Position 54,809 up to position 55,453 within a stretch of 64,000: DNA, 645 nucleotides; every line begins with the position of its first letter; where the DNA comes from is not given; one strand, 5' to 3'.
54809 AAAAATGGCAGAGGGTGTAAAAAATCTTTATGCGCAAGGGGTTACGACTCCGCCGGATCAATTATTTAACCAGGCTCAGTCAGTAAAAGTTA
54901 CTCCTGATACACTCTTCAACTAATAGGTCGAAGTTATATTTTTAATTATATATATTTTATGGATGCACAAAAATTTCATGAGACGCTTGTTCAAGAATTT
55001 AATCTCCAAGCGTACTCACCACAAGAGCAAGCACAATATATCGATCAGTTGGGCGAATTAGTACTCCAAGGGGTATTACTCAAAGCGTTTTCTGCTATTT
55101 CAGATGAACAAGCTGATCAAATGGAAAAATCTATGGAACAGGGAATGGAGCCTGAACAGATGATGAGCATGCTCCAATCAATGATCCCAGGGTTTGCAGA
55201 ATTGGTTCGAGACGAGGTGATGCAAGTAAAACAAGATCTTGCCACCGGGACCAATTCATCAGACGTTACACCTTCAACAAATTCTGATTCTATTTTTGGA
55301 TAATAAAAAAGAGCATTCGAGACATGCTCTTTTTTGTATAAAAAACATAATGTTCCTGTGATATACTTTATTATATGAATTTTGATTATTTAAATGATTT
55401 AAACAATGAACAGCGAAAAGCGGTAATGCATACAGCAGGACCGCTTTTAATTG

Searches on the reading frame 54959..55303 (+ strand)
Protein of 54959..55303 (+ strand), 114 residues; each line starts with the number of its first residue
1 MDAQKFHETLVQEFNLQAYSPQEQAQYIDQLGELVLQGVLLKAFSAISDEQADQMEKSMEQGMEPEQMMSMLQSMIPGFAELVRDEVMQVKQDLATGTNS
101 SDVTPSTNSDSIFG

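Call 3: search_protein_families(library=pfam, proteins=[window:54959-55303:+], max_evalue=0.1)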
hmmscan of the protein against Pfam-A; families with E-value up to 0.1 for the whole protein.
window:54959-55303:+ (114 aa): 0 families

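Call 4: search_protein_families(library=ncbifam, proteins=[window:54959-55303:+], max_evalue=0.1)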
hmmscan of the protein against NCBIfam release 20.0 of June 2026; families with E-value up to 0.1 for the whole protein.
window:54959-55303:+ (114 aa): 0 families

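Call 21: list_cluster_members(proteins=[P0001, window:54959-55303:+, window:57321-59525:+])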
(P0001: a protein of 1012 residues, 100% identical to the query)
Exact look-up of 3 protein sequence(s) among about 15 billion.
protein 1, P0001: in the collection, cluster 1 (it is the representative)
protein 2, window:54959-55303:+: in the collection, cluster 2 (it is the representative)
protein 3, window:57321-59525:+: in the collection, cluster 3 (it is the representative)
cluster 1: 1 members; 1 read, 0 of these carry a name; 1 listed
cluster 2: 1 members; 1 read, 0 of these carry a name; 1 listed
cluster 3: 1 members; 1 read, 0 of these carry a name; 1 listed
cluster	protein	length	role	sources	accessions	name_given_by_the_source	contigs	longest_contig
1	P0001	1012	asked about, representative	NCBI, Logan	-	-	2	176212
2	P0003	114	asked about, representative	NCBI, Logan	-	-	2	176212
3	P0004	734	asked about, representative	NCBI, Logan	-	-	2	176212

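Call 65: search_protein_families(library=phrogs, proteins=[window:54959-55303:+], max_evalue=0.01)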
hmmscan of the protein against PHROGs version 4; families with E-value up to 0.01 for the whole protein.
window:54959-55303:+ (114 aa): 1 family
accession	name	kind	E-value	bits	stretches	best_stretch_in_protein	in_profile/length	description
phrog_2970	-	unknown function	0.0021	18.8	1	40-108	256-326/354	-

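Call 66: search_protein_families(library=padloc, proteins=[window:54959-55303:+], max_evalue=0.01)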
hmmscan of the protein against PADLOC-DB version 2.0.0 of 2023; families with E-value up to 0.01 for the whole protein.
window:54959-55303:+ (114 aa): 0 families

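Call 87: find_homologous_proteins(query=A7, max_evalue=0.001)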
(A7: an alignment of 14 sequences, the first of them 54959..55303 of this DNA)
Query A7 (14 sequences) (114 aa, profile of the alignment): 93 proteins with E <= 0.001 among 1245 candidates.
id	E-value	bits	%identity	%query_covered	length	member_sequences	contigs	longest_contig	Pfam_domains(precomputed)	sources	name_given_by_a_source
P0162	1.7e-32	129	26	65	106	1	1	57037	-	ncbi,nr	ncbi:MAG: hypothetical protein MRY57_04080 [Candidatus Pacebacteria bacterium]|nr:hypothetical prote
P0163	1.2e-31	127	22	65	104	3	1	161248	-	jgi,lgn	jgi:hypothetical protein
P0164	3.0e-31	125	22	65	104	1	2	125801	-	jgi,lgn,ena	-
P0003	9.2e-31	124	100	100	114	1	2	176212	-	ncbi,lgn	-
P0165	2.0e-30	123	77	100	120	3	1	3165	-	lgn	-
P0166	5.2e-30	121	27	65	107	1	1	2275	PF18908.7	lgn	-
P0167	2.6e-29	119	66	100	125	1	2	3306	-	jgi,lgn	jgi:hypothetical protein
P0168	3.0e-29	119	18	75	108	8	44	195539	PF18908.7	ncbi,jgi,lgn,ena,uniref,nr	ncbi:MAG: hypothetical protein UR62_C0015G0027 [Candidatus Nomurabacteria bacterium GW2011_GWF2_35_1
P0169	8.7e-29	118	20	78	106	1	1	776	PF18908.7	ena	-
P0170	9.7e-29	117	24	70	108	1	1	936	-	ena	-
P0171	1.0e-28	117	24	75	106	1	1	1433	PF18908.7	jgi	jgi:hypothetical protein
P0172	1.1e-28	117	75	100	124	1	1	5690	-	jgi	jgi:hypothetical protein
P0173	1.1e-28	117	-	-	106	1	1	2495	PF18908.7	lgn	-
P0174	1.2e-28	117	29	70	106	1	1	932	PF18908.7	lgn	-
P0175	1.3e-28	117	28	70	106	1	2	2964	PF18908.7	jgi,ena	jgi:hypothetical protein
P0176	1.4e-28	117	24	76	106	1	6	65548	PF18908.7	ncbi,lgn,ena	ncbi:MAG: hypothetical protein AAB913_01285 [Patescibacteria group bacterium]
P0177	2.4e-28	116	-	-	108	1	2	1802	PF18908.7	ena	-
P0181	4.9e-28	115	-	-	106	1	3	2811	PF18908.7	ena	-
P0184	7.1e-28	115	21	70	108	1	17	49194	PF18908.7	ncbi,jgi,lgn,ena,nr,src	ncbi:MAG: hypothetical protein UT09_C0005G0008 [Parcubacteria group bacterium GW2011_GWF2_38_8]|nr:M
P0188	1.0e-27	114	-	-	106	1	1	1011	PF18908.7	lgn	-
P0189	1.1e-27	114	-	-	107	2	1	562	PF18908.7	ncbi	-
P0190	1.1e-27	114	27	79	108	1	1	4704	PF18908.7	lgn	-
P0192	1.7e-27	113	26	78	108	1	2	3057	PF18908.7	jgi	jgi:hypothetical protein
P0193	1.8e-27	113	21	76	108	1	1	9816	PF18908.7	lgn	-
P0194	2.0e-27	113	24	73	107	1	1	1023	PF18908.7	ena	-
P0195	2.1e-27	113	21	76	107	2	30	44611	PF18908.7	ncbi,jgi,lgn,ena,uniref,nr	ncbi:hypothetical protein A3G06_00390 [Candidatus Nomurabacteria bacterium RIFCSPLOWO2_12_FULL_46_14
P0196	3.2e-27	112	26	78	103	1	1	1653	PF18908.7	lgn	-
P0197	3.7e-27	112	26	79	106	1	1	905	PF18908.7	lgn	-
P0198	3.9e-27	112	21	75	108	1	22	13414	PF18908.7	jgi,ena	-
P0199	5.5e-27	112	22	73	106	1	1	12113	PF18908.7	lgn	-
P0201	6.1e-27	112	21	78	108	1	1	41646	PF18908.7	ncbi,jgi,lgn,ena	ncbi:MAG: DUF5663 domain-containing protein [Candidatus Paceibacterota bacterium]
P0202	7.5e-27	111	23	70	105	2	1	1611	PF18908.7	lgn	-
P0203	7.8e-27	111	22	76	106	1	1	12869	PF18908.7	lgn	-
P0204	8.3e-27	111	-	-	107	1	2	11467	PF18908.7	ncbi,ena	-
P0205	1.0e-26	111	20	78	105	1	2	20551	PF18908.7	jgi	jgi:hypothetical protein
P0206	1.2e-26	111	22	81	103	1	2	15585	PF18908.7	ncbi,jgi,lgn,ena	jgi:hypothetical protein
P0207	1.8e-26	110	23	73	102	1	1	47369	PF18908.7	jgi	-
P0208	1.8e-26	110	19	68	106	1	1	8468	PF18908.7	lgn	-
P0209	1.9e-26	110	21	78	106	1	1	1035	PF18908.7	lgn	-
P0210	2.1e-26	110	21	78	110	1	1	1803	PF18908.7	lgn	-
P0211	2.3e-26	110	22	81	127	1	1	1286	PF18908.7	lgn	-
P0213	2.7e-26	110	26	81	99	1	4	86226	PF18908.7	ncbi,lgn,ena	-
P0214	3.3e-26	109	-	-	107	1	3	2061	PF18908.7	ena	-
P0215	3.3e-26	109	25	73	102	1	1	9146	PF18908.7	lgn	-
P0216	3.9e-26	109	24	70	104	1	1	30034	PF18908.7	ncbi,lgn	-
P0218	4.2e-26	109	22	82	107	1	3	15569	PF18908.7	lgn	-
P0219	4.2e-26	109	24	73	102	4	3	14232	PF18908.7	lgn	-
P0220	5.7e-26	108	19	84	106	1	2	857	PF18908.7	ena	-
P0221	5.7e-26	108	-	-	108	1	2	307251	PF18908.7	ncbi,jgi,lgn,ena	ncbi:MAG: hypothetical protein WCT29_02900 [Candidatus Paceibacterota bacterium]|jgi:hypothetical pr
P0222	7.2e-26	108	22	72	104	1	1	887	PF18908.7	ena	-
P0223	8.9e-26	108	23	73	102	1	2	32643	PF18908.7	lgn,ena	-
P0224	1.2e-25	107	29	81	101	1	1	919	PF18908.7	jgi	jgi:hypothetical protein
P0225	1.2e-25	107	28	75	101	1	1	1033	PF18908.7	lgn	-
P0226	1.9e-25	107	28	70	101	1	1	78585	PF18908.7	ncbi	-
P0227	2.7e-25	106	23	82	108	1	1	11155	PF18908.7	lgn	-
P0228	3.0e-25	106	23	80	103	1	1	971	PF18908.7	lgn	-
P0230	4.8e-25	105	-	-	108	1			PF18908.7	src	-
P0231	5.8e-25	105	16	82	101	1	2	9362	PF18908.7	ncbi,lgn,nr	ncbi:MAG: hypothetical protein M3P22_01815 [bacterium]|nr:hypothetical protein [bacterium]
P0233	9.9e-25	104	20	76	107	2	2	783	PF18908.7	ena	-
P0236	1.5e-24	104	-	-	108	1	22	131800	PF18908.7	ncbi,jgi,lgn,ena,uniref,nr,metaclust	ncbi:hypothetical protein A2641_01505 [Candidatus Nomurabacteria bacterium RIFCSPHIGHO2_01_FULL_37_2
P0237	1.6e-24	104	-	-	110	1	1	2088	PF18908.7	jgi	jgi:hypothetical protein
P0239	2.3e-24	103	23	70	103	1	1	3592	PF18908.7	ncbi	-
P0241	2.8e-24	103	21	87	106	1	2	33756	PF18908.7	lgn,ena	-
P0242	6.2e-24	102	-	-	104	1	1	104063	PF18908.7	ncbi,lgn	ncbi:MAG: DUF5663 domain-containing protein [Patescibacteria group bacterium]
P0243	1.1e-23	101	18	76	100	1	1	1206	PF18908.7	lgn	-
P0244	2.9e-23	100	20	70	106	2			PF18908.7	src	-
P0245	7.7e-23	98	21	87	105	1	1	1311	PF18908.7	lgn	-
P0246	3.2e-22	96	-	-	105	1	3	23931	PF18908.7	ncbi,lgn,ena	-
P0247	8.0e-22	95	-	-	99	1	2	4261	PF18908.7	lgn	-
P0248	9.5e-22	95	-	-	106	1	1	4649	PF18908.7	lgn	-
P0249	1.5e-20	91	51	84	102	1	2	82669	PF18908.7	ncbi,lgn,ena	-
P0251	9.1e-16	76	23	74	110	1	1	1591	PF18908.7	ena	-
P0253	5.6e-9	54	-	-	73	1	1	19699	PF18908.7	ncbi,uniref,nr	ncbi:MAG: hypothetical protein UR92_C0034G0018 [Candidatus Nomurabacteria bacterium GW2011_GWA2_35_8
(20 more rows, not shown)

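Call 88: find_encoding_contigs(protein=P0249, flank=7000, max_places=1)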
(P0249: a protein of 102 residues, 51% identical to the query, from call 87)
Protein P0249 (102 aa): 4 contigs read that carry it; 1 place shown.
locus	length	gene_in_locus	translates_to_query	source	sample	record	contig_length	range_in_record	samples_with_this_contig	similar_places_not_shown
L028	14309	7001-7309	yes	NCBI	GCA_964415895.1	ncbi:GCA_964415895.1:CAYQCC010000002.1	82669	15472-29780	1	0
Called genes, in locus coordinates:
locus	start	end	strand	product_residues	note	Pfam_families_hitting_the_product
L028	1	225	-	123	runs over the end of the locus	-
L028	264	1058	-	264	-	PF03372:Exo_endo_phos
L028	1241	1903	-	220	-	PF01209:Ubie_methyltran, PF02353:CMAS (weak), PF13489:Methyltransf_23, PF13847:Methyltransf_31, PF08241:Methyltransf_11, PF08242:Methyltransf_12, PF13649:Methyltransf_25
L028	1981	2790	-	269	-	PF01471:PG_binding_1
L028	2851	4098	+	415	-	-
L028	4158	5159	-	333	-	PF02899:Phage_int_SAM_1, PF13102:Phage_int_SAM_5 (weak), PF13495:Phage_int_SAM_4 (faint), PF00589:Phage_integrase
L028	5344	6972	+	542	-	-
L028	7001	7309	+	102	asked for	PF18908:DUF5663 (weak)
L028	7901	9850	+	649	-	PF00580:UvrD-helicase, PF13086:AAA_11 (weak), PF13245:AAA_19, PF13604:AAA_30 (faint), PF01443:Viral_helicase1 (faint), PF13087:AAA_12 (faint), PF13361:UvrD_C, PF13538:UvrD_C_2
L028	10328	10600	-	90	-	PF00216:Bac_DNA_binding, PF18291:HU-HIG (weak)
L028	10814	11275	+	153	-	-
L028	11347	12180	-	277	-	-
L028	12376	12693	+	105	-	-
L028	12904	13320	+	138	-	-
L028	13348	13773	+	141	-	PF03118:RNA_pol_A_CTD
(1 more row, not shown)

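Call 89: find_encoding_contigs(protein=P0221, flank=7000, max_places=1)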
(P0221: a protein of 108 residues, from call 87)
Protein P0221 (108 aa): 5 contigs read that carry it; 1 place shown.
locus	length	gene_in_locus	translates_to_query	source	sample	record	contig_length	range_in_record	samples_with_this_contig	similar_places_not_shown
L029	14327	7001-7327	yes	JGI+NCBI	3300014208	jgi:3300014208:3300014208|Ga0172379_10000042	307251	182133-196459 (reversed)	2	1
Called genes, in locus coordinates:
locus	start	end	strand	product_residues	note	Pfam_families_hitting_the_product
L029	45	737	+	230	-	PF02535:Zip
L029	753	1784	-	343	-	PF23446:LysM1_NFP_LYK (faint), PF01476:LysM (weak), PF23473:LysM3_LYK4_5 (weak), PF01476:LysM, PF01551:Peptidase_M23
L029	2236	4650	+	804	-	-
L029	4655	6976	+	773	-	-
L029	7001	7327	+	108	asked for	PF18908:DUF5663 (weak)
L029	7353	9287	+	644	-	PF00580:UvrD-helicase, PF13245:AAA_19, PF01443:Viral_helicase1 (faint), PF13087:AAA_12 (faint), PF13361:UvrD_C, PF13538:UvrD_C_2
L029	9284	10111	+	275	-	PF00398:RrnaAD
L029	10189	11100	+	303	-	-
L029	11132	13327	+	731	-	-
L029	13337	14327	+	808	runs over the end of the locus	-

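Call 90: find_encoding_contigs(protein=P0242, flank=7000, max_places=1)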
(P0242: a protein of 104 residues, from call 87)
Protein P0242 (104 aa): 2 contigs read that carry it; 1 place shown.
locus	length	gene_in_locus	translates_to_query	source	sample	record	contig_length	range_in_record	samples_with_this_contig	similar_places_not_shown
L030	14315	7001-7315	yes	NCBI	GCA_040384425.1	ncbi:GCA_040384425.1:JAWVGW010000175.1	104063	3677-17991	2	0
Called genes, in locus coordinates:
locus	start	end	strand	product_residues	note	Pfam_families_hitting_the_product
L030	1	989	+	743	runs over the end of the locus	-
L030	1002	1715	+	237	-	-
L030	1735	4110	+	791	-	-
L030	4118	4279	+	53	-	-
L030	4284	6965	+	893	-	-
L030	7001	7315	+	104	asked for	PF18908:DUF5663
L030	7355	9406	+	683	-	PF00580:UvrD-helicase, PF01443:Viral_helicase1 (faint), PF13086:AAA_11 (weak), PF13245:AAA_19, PF13604:AAA_30 (faint), PF13087:AAA_12 (faint), PF13361:UvrD_C, PF13538:UvrD_C_2 (faint)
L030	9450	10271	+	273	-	PF00398:RrnaAD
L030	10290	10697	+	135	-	-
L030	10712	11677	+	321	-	-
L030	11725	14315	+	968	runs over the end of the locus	-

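Call 94: search_solved_structures(query=A7, max_evalue=10)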
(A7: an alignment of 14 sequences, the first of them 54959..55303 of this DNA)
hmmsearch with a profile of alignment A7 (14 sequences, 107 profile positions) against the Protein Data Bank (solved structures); distinct sequences matched with E-value up to 10: 7.
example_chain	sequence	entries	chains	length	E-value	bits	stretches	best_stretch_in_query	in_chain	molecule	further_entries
1jqd_A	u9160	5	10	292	0.47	13.8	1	46-95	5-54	Histamine N-Methyltransferase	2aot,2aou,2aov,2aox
1jqe_A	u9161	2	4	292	0.54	13.6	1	46-95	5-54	Histamine N-Methyltransferase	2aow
3moy_A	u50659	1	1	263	0.66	13.3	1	55-86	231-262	Probable enoyl-CoA hydratase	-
5iz3_A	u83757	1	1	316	0.91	12.8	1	57-100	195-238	sedoheptulose-1,7-bisphosphatase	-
5iz3_B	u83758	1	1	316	0.95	12.8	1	57-100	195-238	Predicted protein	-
1w9c_A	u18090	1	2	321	0.97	12.7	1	26-75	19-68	CRM1 PROTEIN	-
7tdr_A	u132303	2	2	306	4.7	10.5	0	10-68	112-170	34k2 salivary protein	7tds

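Call 97: find_encoding_contigs(protein=P0221, flank=10000, max_places=1)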
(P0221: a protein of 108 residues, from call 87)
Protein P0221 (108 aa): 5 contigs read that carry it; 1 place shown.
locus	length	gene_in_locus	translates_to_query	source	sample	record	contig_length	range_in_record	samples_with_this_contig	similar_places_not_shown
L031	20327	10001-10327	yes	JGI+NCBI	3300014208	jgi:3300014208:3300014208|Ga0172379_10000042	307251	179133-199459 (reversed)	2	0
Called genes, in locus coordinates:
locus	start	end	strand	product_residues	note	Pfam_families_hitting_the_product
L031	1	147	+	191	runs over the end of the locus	-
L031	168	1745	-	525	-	PF01743:PolyA_pol, PF12627:PolyA_pol_RNAbd, PF01966:HD, PF13735:tRNA_NucTran2_2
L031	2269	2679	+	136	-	PF02021:UPF0102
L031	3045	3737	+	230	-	PF02535:Zip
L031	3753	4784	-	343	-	PF23446:LysM1_NFP_LYK (faint), PF01476:LysM (weak), PF23473:LysM3_LYK4_5 (weak), PF01476:LysM, PF01551:Peptidase_M23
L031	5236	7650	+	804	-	-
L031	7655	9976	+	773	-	-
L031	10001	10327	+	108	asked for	PF18908:DUF5663 (weak)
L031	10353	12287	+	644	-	PF00580:UvrD-helicase, PF13245:AAA_19, PF01443:Viral_helicase1 (faint), PF13087:AAA_12 (faint), PF13361:UvrD_C, PF13538:UvrD_C_2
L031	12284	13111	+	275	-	PF00398:RrnaAD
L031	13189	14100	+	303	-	-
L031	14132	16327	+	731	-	-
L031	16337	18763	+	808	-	-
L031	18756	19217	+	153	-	-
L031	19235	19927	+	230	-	-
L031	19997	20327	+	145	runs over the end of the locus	PF12666:PrgI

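Call 98: find_encoding_contigs(protein=P0242, flank=10000, max_places=1)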
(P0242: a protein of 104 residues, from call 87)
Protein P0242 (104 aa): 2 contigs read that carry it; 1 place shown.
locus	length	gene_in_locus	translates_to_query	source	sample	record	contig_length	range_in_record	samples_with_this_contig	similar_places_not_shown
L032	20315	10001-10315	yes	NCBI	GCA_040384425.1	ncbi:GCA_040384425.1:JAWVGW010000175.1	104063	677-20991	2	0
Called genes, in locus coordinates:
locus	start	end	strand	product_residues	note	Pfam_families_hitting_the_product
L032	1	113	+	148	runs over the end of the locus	PF02021:UPF0102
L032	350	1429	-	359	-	PF01476:LysM, PF23446:LysM1_NFP_LYK (faint), PF23473:LysM3_LYK4_5 (weak), PF01476:LysM, PF01551:Peptidase_M23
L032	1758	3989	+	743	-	-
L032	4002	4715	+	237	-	-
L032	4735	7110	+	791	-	-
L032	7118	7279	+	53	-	-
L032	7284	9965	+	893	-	-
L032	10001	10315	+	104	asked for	PF18908:DUF5663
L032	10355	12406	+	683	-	PF00580:UvrD-helicase, PF01443:Viral_helicase1 (faint), PF13086:AAA_11 (weak), PF13245:AAA_19, PF13604:AAA_30 (faint), PF13087:AAA_12 (faint), PF13361:UvrD_C, PF13538:UvrD_C_2 (faint)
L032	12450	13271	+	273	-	PF00398:RrnaAD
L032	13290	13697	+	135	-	-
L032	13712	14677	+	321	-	-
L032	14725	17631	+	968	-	-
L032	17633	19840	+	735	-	-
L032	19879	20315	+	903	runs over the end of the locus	-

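Call 102: find_encoding_contigs(protein=P0168, flank=10000, max_places=1)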
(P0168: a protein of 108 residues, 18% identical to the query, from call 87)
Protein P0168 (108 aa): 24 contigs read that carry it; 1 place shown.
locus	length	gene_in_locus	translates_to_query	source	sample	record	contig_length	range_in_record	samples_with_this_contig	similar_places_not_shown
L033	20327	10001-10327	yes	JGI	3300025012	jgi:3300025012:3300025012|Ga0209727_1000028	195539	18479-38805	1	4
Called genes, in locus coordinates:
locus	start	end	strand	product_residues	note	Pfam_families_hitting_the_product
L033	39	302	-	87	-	PF00312:Ribosomal_S15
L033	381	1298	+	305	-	PF02899:Phage_int_SAM_1, PF13102:Phage_int_SAM_5, PF13495:Phage_int_SAM_4 (weak), PF00589:Phage_integrase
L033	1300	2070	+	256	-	PF03372:Exo_endo_phos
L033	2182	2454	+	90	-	PF00708:Acylphosphatase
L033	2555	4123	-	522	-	PF01743:PolyA_pol, PF12627:PolyA_pol_RNAbd, PF01966:HD, PF13735:tRNA_NucTran2_2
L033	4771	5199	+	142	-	PF02021:UPF0102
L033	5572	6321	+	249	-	PF02535:Zip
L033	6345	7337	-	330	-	PF23446:LysM1_NFP_LYK (faint), PF23473:LysM3_LYK4_5 (weak), PF01476:LysM, PF01551:Peptidase_M23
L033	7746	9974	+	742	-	-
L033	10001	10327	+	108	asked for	PF18908:DUF5663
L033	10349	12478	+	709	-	PF00580:UvrD-helicase, PF01443:Viral_helicase1 (faint), PF13245:AAA_19, PF13604:AAA_30 (faint), PF13361:UvrD_C, PF13538:UvrD_C_2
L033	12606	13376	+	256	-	PF00398:RrnaAD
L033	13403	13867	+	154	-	-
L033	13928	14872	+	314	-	-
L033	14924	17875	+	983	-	-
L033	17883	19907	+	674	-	PF23376:Fn3_VIN3 (faint), PF00041:fn3 (faint), PF16656:Pur_ac_phosph_N (faint), PF25059:FN3_DSCAM-DSCAML_C (faint)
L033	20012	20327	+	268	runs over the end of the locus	-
